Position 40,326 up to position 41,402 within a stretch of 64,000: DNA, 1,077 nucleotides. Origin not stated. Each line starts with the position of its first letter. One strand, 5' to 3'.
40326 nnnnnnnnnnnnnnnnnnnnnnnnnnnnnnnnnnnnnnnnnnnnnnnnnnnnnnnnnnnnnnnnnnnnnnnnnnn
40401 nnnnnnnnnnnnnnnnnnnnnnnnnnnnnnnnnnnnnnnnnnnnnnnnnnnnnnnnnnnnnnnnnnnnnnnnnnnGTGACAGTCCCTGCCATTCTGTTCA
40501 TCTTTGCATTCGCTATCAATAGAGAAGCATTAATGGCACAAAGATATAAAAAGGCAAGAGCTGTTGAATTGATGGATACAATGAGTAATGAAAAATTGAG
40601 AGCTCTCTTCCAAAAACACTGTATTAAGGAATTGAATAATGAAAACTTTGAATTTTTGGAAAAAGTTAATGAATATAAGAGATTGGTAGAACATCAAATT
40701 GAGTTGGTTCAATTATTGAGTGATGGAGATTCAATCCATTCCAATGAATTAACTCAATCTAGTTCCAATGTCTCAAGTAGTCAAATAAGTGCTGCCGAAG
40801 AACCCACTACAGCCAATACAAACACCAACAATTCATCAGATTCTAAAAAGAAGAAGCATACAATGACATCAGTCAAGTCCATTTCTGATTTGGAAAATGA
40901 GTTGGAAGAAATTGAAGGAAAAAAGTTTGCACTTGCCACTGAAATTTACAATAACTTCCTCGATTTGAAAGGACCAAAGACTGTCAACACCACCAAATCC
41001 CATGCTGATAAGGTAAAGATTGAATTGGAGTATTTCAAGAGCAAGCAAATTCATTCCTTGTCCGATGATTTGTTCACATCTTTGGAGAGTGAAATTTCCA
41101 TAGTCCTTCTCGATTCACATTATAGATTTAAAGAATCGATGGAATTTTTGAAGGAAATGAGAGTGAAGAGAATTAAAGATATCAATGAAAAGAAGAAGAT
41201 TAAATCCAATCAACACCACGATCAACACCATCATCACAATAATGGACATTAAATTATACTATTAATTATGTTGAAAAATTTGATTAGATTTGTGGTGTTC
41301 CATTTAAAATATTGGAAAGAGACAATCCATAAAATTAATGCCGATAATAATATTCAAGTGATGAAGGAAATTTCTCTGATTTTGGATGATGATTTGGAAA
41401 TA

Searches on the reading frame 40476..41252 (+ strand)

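Call 36: search_protein_families(library=pfam, proteins=[window:40476-41252:+], max_evalue=0.001)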
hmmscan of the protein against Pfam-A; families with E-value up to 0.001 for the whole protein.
window:40476-41252:+ (258 aa): 1 family
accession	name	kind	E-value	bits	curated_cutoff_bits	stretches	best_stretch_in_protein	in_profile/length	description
PF00615.24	RGS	-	9.7e-07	29.6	23.9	0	34-77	4-46/117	Regulator of G protein signaling domain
